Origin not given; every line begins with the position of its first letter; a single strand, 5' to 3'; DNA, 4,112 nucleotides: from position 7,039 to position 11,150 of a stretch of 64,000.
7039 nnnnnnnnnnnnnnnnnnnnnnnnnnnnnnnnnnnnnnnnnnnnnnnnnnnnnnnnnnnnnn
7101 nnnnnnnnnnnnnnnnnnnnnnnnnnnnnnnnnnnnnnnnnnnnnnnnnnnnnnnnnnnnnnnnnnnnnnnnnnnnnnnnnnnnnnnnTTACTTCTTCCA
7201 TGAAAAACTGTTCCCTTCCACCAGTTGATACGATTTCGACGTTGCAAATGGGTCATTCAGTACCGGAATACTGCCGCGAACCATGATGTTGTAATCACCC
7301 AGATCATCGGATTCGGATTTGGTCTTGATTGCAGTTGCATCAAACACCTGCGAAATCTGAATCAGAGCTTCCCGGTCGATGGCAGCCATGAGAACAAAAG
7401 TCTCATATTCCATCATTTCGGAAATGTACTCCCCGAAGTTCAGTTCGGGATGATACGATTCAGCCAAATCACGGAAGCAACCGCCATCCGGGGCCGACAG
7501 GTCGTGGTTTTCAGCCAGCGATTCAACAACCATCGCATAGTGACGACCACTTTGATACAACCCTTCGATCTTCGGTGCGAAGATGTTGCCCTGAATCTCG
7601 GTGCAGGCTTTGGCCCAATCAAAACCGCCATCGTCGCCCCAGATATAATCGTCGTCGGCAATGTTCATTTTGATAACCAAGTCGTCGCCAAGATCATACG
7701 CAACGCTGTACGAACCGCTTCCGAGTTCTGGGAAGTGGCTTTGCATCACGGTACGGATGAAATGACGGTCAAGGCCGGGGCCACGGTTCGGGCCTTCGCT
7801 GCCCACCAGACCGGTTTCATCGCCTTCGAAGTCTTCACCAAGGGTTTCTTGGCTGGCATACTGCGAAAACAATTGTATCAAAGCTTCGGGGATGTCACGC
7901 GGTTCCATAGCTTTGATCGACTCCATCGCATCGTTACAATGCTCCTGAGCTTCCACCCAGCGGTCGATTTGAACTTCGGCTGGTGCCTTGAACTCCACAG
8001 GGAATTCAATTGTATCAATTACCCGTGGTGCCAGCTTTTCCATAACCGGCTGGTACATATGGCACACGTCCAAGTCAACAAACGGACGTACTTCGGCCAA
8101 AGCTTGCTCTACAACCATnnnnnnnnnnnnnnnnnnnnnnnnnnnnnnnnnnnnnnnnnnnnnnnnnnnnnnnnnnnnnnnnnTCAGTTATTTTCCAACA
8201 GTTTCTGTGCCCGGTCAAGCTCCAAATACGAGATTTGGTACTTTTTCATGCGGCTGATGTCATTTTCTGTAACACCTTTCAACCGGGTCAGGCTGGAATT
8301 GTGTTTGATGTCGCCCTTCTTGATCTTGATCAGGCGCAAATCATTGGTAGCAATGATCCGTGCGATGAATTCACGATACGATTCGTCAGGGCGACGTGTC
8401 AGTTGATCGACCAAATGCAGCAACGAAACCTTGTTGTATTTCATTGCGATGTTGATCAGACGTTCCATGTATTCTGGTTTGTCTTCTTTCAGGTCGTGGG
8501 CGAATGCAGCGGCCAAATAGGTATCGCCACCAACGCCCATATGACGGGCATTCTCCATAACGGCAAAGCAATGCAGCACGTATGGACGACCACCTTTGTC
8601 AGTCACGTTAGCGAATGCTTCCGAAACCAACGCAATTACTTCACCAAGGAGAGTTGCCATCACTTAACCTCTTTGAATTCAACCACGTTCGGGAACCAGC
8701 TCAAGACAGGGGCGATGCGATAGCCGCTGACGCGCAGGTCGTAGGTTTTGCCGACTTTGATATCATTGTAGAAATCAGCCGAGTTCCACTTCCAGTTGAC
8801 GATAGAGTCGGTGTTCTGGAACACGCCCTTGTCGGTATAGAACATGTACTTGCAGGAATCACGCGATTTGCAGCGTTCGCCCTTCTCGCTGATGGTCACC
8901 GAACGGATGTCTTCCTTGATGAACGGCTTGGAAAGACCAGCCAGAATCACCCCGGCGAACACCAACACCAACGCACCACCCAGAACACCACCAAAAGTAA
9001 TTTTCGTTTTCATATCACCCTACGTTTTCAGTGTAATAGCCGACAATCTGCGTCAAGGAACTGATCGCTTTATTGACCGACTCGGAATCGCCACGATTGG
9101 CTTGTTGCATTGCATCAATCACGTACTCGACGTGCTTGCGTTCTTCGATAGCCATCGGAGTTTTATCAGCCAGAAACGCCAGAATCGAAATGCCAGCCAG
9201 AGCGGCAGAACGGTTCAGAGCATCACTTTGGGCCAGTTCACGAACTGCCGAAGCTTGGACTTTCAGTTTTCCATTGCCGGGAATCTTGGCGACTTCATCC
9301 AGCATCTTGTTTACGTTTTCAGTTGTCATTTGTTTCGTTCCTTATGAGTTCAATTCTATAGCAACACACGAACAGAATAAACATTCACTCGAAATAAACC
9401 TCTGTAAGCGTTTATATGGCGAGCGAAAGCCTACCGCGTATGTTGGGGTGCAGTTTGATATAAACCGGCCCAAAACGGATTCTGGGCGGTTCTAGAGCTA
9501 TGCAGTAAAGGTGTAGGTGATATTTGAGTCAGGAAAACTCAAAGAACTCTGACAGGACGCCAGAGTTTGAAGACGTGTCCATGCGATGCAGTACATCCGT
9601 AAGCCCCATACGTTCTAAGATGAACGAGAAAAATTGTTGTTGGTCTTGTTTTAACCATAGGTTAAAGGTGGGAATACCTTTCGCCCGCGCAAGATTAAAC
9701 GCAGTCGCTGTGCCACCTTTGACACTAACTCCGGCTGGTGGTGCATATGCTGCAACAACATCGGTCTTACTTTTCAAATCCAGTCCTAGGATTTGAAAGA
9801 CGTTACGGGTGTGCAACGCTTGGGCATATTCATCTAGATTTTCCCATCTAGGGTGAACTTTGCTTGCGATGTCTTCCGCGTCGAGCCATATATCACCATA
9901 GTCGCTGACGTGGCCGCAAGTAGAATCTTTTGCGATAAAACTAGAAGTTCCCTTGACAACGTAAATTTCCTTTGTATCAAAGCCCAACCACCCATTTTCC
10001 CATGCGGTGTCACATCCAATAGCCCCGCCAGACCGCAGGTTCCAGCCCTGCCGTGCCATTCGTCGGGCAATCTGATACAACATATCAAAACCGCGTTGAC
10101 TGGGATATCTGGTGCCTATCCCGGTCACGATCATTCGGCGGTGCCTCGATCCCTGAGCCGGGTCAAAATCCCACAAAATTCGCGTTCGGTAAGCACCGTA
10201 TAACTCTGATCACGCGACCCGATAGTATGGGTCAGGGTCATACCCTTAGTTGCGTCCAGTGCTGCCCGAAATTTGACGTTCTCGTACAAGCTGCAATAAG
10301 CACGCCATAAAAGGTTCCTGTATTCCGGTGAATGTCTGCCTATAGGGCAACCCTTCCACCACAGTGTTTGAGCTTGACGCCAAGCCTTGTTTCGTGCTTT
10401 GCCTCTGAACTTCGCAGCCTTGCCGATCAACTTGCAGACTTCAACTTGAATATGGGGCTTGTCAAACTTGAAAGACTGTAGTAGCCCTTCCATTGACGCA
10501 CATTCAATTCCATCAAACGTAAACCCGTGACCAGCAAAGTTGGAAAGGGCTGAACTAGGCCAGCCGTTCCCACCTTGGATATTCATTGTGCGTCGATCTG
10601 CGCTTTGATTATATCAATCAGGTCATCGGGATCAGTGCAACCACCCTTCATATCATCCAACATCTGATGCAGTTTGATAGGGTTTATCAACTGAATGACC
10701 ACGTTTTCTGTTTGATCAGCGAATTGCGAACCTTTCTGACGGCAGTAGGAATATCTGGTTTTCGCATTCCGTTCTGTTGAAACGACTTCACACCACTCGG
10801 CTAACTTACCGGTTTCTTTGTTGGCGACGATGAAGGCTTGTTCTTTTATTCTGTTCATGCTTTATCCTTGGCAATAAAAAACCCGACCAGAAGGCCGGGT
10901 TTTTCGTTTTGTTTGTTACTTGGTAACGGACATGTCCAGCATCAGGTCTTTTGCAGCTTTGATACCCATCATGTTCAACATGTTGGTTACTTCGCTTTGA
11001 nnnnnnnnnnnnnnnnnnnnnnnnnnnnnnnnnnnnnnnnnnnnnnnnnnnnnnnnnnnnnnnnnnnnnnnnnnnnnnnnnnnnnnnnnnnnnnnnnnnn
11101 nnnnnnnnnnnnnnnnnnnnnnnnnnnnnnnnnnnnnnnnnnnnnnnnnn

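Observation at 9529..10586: Translationally coupled NADAR and SLOG gene pair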

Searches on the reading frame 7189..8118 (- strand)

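Call 3: search_protein_families(library=pfam, proteins=[window:7189-8118:-], max_evalue=0.1)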
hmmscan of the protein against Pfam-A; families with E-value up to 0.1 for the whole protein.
window:7189-8118:- (309 aa): 0 families

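Call 4: search_protein_families(library=phrogs, proteins=[window:7189-8118:-], max_evalue=0.01)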
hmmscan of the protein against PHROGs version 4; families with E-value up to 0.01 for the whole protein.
window:7189-8118:- (309 aa): 1 family
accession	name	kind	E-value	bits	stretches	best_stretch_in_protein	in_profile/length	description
phrog_15752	-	other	0.0026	18.1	1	127-212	67-148/260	protein kinase; inhibitor of host transcription; positively regulates RNaseIII; negatively on RNaseE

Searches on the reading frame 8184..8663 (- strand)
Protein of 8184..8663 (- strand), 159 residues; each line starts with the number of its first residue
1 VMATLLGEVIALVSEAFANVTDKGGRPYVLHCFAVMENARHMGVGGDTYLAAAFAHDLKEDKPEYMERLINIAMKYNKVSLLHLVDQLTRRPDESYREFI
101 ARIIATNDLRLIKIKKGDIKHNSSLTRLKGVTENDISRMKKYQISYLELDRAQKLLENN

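Call 3: search_protein_families(library=pfam, proteins=[window:8184-8663:-], max_evalue=0.1)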
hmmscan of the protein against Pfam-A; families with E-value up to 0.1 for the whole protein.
window:8184-8663:- (159 aa): 4 families
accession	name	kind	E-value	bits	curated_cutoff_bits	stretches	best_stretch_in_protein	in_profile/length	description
PF24434.1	DUF7557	-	0.0054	16.6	25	0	88-105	17-33/45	Family of unknown function (DUF7557)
PF13328.12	HD_4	-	0.0059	16.8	27.2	1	11-93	3-82/156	HD domain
PF01966.28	HD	-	0.032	15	22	1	31-105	4-83/116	HD domain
PF19064.5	DUF5760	-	0.082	13.6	27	0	94-126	6-38/86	Family of unknown function (DUF5760)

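Call 4: search_protein_families(library=phrogs, proteins=[window:8184-8663:-], max_evalue=0.01)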
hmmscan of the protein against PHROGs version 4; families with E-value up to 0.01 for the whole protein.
window:8184-8663:- (159 aa): 4 families
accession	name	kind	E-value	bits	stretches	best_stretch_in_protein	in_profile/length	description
phrog_990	-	other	6.6e-36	125.3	1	1-158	150-300/374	metal-dependent phosphohydrolase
phrog_30929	-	unknown function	4.7e-15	56.4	1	10-158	242-383/413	-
phrog_37235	-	other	1.3e-06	29.6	1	85-159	19-91/118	metal-dependent phosphohydrolase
phrog_15275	-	unknown function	9.5e-06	26.4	1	16-149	39-174/223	-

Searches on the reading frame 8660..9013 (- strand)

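Call 3: search_protein_families(library=pfam, proteins=[window:8660-9013:-], max_evalue=0.1)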
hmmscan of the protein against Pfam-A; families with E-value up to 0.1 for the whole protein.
window:8660-9013:- (117 aa): 0 families

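Call 4: search_protein_families(library=phrogs, proteins=[window:8660-9013:-], max_evalue=0.01)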
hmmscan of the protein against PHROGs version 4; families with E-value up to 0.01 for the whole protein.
window:8660-9013:- (117 aa): 3 families
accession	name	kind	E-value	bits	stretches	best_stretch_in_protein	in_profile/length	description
phrog_301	-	other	6.8e-21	75.7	1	1-117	9-128/130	secreted protein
phrog_6641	-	other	4.3e-08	33.9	1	5-112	18-123/127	secreted protein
phrog_16636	-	other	0.00017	22.6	1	60-111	104-153/158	secreted protein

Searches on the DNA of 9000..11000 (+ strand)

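Call 5: search_dna_similar(query=window:9000-11000:+, collection=phages, mode=near, max_rows=25)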
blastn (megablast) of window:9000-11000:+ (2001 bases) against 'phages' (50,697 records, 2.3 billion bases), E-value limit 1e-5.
No match.
